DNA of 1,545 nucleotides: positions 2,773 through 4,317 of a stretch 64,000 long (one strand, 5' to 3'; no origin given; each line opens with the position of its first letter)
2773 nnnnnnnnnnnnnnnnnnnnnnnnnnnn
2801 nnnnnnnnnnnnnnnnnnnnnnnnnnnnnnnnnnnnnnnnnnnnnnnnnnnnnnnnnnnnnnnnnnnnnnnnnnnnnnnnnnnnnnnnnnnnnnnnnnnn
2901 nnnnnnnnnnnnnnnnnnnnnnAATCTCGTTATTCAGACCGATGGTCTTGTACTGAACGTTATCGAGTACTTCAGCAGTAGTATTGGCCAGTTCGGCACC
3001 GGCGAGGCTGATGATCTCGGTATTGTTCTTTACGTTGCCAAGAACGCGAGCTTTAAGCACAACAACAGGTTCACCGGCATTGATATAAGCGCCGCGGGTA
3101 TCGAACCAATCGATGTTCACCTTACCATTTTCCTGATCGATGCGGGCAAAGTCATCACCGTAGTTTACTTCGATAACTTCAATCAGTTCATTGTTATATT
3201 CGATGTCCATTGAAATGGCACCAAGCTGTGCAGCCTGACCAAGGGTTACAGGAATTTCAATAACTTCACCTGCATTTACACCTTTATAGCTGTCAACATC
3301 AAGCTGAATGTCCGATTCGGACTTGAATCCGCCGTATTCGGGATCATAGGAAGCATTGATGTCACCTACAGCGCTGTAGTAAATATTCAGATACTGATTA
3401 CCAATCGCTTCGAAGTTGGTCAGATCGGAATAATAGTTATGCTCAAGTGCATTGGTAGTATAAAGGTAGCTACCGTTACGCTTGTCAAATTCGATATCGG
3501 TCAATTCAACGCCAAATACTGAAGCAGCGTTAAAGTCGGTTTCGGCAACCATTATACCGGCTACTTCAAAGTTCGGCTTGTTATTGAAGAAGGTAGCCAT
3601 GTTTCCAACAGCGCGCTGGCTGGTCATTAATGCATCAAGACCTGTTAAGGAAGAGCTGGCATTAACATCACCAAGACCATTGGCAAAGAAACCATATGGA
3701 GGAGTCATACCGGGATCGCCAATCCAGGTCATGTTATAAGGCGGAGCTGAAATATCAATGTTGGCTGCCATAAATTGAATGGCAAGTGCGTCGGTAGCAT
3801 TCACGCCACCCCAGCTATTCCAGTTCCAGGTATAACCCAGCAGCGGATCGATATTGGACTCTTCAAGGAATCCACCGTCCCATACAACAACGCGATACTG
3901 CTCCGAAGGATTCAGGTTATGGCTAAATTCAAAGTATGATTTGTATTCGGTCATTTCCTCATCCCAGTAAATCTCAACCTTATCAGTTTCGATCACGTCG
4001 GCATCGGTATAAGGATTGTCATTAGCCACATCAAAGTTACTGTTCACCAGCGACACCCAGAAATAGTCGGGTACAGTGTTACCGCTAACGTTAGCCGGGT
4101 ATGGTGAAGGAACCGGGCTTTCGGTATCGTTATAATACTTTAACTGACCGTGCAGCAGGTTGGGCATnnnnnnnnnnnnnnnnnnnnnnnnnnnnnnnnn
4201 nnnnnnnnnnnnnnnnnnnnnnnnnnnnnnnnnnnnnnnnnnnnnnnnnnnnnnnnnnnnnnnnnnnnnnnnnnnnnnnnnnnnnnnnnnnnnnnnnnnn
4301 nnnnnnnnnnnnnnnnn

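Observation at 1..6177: Cohesin-like and dockerin-like modules on T9SS cargo proteins, next to a dedicated two-component system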

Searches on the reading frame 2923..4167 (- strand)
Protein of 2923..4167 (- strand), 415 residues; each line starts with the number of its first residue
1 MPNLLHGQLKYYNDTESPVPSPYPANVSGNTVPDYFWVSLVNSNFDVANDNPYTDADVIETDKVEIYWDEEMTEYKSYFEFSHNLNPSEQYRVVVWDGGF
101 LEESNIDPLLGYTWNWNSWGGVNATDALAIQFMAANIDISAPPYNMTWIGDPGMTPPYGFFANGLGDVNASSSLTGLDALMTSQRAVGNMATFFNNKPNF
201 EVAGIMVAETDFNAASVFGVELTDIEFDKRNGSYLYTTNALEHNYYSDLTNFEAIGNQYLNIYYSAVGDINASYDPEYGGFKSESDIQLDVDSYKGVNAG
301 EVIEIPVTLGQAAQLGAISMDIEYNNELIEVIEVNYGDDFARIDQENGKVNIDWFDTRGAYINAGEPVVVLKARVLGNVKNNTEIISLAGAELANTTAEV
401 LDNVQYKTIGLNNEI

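Call 15: find_homologous_proteins(query=window:2923-4167:-, max_evalue=0.001)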
Query seq(415 aa) (415 aa): 13 proteins with E <= 0.001 among 5077 candidates.
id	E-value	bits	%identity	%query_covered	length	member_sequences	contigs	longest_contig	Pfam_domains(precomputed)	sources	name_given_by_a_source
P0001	4.1e-95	337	43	100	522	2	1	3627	-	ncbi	-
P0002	2.5e-91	325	46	100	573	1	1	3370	PF18962.8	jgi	-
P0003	9.2e-89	317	44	95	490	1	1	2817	PF00404.25,PF00963.25,PF18962.8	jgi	jgi:hypothetical protein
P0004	2.2e-82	296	40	99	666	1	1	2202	PF18962.8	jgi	jgi:hypothetical protein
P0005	2.0e-73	266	39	93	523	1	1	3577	PF00963.25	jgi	-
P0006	2.7e-71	259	40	86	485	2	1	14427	PF00963.25,PF18962.8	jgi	jgi:hypothetical protein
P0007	1.0e-64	237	38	86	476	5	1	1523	PF00963.25,PF18962.8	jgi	jgi:hypothetical protein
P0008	4.8e-63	232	35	97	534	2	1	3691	-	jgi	jgi:hypothetical protein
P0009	1.7e-59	220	34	99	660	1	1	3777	PF18962.8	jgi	jgi:hypothetical protein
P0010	3.3e-55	206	43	61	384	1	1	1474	PF00963.25,PF18962.8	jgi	jgi:hypothetical protein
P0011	6.0e-12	64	30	35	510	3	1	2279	PF00963.25,PF18962.8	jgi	jgi:hypothetical protein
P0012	7.0e-8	50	31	35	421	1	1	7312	PF18962.8,PF13620.13,PF17210.10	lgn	-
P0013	2.6e-4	38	25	68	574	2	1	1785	PF00404.25,PF18962.8,PF13860.13,PF13620.13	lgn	-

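Call 21: find_related_loci(query=A1, collection=genome_contigs, flank=10000)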
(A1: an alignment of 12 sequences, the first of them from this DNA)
Query A1 (415 aa) in genome_contigs; peptide patterns used: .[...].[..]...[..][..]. (x = any residue, [..] = any of these).
27 stretches matched a pattern; 8 encode a relative of the query (tblastn E <= 1e-3); 8 distinct loci.
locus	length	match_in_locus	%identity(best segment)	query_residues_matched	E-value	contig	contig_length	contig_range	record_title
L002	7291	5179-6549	39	3-414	1e-81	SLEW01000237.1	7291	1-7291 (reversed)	MAG: Bacteroidales bacterium isolate CSSed162cmB_594 CSSed16-2cmB-46264, whole genome shotgun sequence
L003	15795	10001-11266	38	1-411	3e-77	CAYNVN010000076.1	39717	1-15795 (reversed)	MAG TPA_asm: uncultured Lentimicrobiaceae bacterium isolate binchicken_co219_445 genome assembly, contig: k141_1182820,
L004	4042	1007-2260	35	5-409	9e-72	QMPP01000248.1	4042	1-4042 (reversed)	MAG: Bacteroidetes bacterium isolate B16_G9 B16_Guay9_scaffold_48006, whole genome shotgun sequence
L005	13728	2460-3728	35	5-414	8e-71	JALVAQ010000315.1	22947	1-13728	MAG: Bacteroidales bacterium isolate 132-544_metabat2_scaf2bin.094 132-544_scaffold_398_c1, whole genome shotgun sequenc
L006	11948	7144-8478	36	2-415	1e-69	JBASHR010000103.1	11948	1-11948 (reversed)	MAG: Bacteroidales bacterium isolate MFD13481_ilm_asm_bin22 k127_59087, whole genome shotgun sequence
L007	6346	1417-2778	35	3-412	9e-67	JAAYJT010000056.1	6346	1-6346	MAG: Bacteroidales bacterium isolate AS10tlH2TH_315 197968_AS10, whole genome shotgun sequence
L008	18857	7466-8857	36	3-412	4e-67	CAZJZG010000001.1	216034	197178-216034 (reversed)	MAG TPA_asm: uncultured Bacteroidales bacterium isolate binchicken_co235_404 genome assembly, contig: NODE_88_length_216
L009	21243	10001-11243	33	15-414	4e-8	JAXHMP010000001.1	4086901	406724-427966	MAG: Bacteroidota bacterium isolate Salar_de_Ascotan_soil_MAG_ASO55 contig_531_polypolish, whole genome shotgun sequence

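Call 25: search_protein_families(library=pfam, proteins=[L003:5376-7202:+, L003:3165-4001:-, L003:1882-3162:+, L006:653-3124:+, L008:3534-5423:+, L008:2175-3071:+, L005:4038-5072:+, L005:5164-6342:+, L003:11649-12698:+, L008:16035-18857:+], max_evalue=0.001)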
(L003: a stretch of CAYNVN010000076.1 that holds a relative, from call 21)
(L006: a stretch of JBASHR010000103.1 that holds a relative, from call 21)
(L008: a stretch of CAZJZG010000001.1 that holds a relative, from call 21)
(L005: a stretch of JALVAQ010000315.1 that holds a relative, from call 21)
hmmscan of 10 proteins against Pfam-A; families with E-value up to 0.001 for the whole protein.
L003:5376-7202:+ (609 aa): 8 families
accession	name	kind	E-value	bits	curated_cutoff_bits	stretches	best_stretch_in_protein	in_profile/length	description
PF00009.33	GTP_EFTU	-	8.6e-57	192.2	26.5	1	15-193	1-187/188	Elongation factor Tu GTP binding domain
PF06421.17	LepA_C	-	6e-52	174.7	29.7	1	500-606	1-107/107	GTP-binding protein LepA C-terminus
PF00679.30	EFG_C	-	1.2e-17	64.2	27.9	1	411-497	2-87/89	Elongation factor G C-terminus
PF03144.31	GTP_EFTU_D2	-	2.8e-12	47.3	30.3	1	217-287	1-73/73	Elongation factor Tu domain 2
PF14492.12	EFG_III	-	3.3e-06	27.5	27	1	304-377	3-73/75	Elongation Factor G, domain III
PF22042.2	EF-G_D2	-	4.9e-06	27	27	1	202-287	1-82/84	Elongation factor G domain 2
PF00071.28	Ras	-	2.1e-05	24.6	21.6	1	65-192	30-160/162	Ras family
PF01926.29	MMR_HSR1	-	0.00034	21.1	21.9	0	26-144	8-113/113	50S ribosome-binding GTPase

L003:3165-4001:- (279 aa): 2 families
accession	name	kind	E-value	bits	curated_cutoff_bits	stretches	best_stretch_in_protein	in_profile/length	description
PF00588.24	SpoU_methylase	-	3.4e-31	108.7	29.7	1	134-274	3-142/142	SpoU rRNA Methylase family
PF22435.1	MRM3-like_sub_bind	-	6.7e-15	55.7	27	1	32-115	1-84/84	MRM3-like substrate binding domain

L003:1882-3162:+ (427 aa): 1 family
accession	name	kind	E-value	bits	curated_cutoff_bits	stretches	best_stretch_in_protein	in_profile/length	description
PF01566.24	Nramp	-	9.3e-110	367.5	29.8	1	45-396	1-356/357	Natural resistance-associated macrophage protein-like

L006:653-3124:+ (824 aa): 1 family
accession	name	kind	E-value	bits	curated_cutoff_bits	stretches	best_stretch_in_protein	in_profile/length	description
PF13573.12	SprB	-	3.9e-09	36.4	28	1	272-294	10-32/37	SprB repeat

L008:3534-5423:+ (630 aa): 0 families

L008:2175-3071:+ (299 aa): 2 families
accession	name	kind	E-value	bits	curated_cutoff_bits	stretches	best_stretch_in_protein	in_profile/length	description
PF13229.12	Beta_helix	-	2.2e-11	44.1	25.9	1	99-250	2-151/158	Right handed beta helix region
PF05048.19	NosD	-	1.5e-07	31.5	23.6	1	109-242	25-151/212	Periplasmic copper-binding protein (NosD)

L005:4038-5072:+ (345 aa): 2 families
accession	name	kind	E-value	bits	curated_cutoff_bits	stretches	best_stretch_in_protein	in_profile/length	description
PF01545.26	Cation_efflux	-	5.6e-49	167.1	26.6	1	58-247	3-198/198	Cation efflux family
PF16916.11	ZT_dimer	-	3.5e-09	37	26.7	1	251-326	1-76/78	Dimerisation domain of Zinc Transporter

L005:5164-6342:+ (393 aa): 3 families
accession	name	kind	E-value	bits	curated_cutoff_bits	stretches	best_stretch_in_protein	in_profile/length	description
PF10509.15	GalKase_gal_bdg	-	6.1e-21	74.2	23.1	1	17-66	1-49/49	Galactokinase galactose-binding signature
PF00288.32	GHMP_kinases_N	-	7.5e-21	74.6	22.3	1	99-187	1-87/87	GHMP kinases N terminal domain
PF08544.19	GHMP_kinases_C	-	1.4e-09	38.6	21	1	289-371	1-84/85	GHMP kinases C terminal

L003:11649-12698:+ (350 aa): 1 family
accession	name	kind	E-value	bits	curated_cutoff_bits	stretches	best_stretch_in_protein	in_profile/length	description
PF00963.24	Cohesin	-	0.00059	20.5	24.1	1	36-153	3-130/139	Cohesin domain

L008:16035-18857:+ (941 aa): 3 families
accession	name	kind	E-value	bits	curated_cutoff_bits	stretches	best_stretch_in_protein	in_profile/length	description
PF23237.1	HYR_4C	-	4.4e-32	110.5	27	2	630-703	2-73/73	HYR-like domain with 4 cysteines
PF00963.24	Cohesin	-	1.4e-07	32.2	24.1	1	36-156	3-137/139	Cohesin domain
PF09134.16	Invasin_D3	-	0.00062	20.7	33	0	290-352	3-67/98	Invasin, domain 3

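Call 31: predict_structure(alignment_id=A1)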
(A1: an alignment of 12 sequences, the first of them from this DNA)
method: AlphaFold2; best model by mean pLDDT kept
length: 415 residues; sequences in the alignment: 12
mean_pLDDT: 54.1   pTM: 0.47
mean pLDDT of the five models: 54.1, 53.6, 52.9, 52.2, 50.3
residues with pLDDT >= 90: 12; 70-90: 108; 50-70: 104; < 50: 191
segments of 3 or more residues with pLDDT < 50: 13-15, 20-33, 72-74, 98-200, 213-222, 232-242, 265-287, 396-415
pLDDT, mean of each block of 10 residues (from residue 1): 71 51 34 60 69 63 63 61 81 63 28 28 42 42 39 36 28 30 26 30 60 43 56 37 63 64 48 32 46 79 85 62 83 76 75 59 83 88 76 46 25 21
secondary structure, 60 per line:
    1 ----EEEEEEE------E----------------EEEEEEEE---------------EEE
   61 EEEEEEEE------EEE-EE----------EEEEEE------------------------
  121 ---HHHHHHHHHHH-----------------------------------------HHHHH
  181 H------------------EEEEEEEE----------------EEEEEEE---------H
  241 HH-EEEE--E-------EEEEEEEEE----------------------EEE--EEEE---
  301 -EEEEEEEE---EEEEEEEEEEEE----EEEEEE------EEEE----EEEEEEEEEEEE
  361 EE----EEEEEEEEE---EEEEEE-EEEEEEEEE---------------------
elements in order: E5-11 E35-42 E58-68 E75-77 E91-96 H124-134 H176-181 E200-207 E224-230 E244-247 E258-266 E289-291 E294-297 E302-309 E313-324 E329-334 E341-344 E349-362 E367-375 E379-384 E386-394

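Call 41: search_protein_families(library=pfam, proteins=[P0003], max_evalue=0.01)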
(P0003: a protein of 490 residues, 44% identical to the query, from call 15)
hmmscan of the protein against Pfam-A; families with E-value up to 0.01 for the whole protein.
P0003 (490 aa): 4 families
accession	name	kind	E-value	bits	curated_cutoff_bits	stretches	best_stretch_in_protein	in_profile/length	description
PF18962.6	Por_Secre_tail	-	1.8e-07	31.8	27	1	408-476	2-67/75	Secretion system C-terminal sorting domain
PF00404.24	Dockerin_1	-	1.1e-06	29.2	22.9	1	99-158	6-55/57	Dockerin type I domain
PF00963.24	Cohesin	-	1.3e-05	25.8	24.1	1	276-377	8-121/139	Cohesin domain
PF13860.13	FlgD_ig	-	7.1e-05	23.1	27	1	415-476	11-78/79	FlgD Ig-like domain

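Call 74: fold_search(model_id=the predicted structure, library=pdb)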
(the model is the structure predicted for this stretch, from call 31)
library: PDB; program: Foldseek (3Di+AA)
matches with E <= 10: 1887; with E <= 0.001: 46
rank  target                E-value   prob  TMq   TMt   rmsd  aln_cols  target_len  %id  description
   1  6kgf_A                1.0e-05  1.00  0.22  0.58   4.5       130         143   21  Crystal structure of CaDoc0917(R16D)-CaCohA2 complex at pH 8.2 (released 2020-07-08)
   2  2jh2_B                1.1e-05  1.00  0.19  0.53  10.2       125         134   17  X-ray crystal structure of a cohesin-like module from Clostridium perfringens (released 2007-11-06)
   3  6kgf_C                1.4e-05  1.00  0.22  0.56   4.5       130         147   21  Crystal structure of CaDoc0917(R16D)-CaCohA2 complex at pH 8.2 (released 2020-07-08)
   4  6kgd_A                1.4e-05  1.00  0.23  0.59   4.2       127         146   20  Crystal structure of CaDoc0917(R49D)-CaCohA2 complex at pH 8.0 (released 2020-07-08)
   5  6kge_A                2.3e-05  1.00  0.23  0.60   4.3       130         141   21  Crystal structure of CaDoc0917(R16D)-CaCohA2 complex at pH 5.5 (released 2020-07-08)
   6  2jh2_A                2.3e-05  1.00  0.18  0.51  10.2       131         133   17  X-ray crystal structure of a cohesin-like module from Clostridium perfringens (released 2007-11-06)
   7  2jh2_C                2.8e-05  1.00  0.19  0.53  11.0       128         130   19  X-ray crystal structure of a cohesin-like module from Clostridium perfringens (released 2007-11-06)
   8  6kgc_A                3.3e-05  1.00  0.22  0.58   4.4       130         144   20  Crystal structure of CaDoc0917(R49D)-CaCohA2 complex at pH 5.4 (released 2020-07-08)
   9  3ul4_A                7.0e-05  1.00  0.23  0.62   4.5       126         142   20  Crystal structure of Coh-OlpA(Cthe_3080)-Doc918(Cthe_0918) complex: A novel type I Cohesin-Dockerin complex from Clost (released 2012-11-28)
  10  3kcp_A                8.7e-05  1.00  0.23  0.31   3.9       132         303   15  Crystal structure of interacting Clostridium thermocellum multimodular components (released 2010-02-09)
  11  2o4e_MODEL_1_A        9.3e-05  1.00  0.19  0.42  10.4       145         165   16  The solution structure of a protein-protein interaction module from a family 84 glycoside hydrolase of Clostri (released 2007-11-06)
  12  1aoh_A                1.0e-04  1.00  0.24  0.65   3.2       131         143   15  SINGLE COHESIN DOMAIN FROM THE SCAFFOLDING PROTEIN CIPA OF THE CLOSTRIDIUM THERMOCELLUM CELLULOSOME (released 1998-07-08)
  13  5g5d_A                1.2e-04  1.00  0.21  0.48   4.9       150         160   17  Crystal Structure of the CohScaC2-XDocCipA type II complex from Clostridium thermocellum (released 2017-04-05)
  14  5nrm_A                1.2e-04  1.00  0.23  0.62   4.1       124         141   18  Crystal structure of the sixth cohesin from Acetivibrio cellulolyticus' scaffoldin B in complex with Cel5 dockerin S51 (released 2018-01-31)
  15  2xdh                  1.3e-04  1.00  0.21  0.56   5.0       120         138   20  Non-cellulosomal cohesin from the hyperthermophilic archaeon Archaeoglobus fulgidus (released 2010-05-26)
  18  1aoh_B                2.0e-04  1.00  0.23  0.61   3.4       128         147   14  SINGLE COHESIN DOMAIN FROM THE SCAFFOLDING PROTEIN CIPA OF THE CLOSTRIDIUM THERMOCELLUM CELLULOSOME (released 1998-07-08)
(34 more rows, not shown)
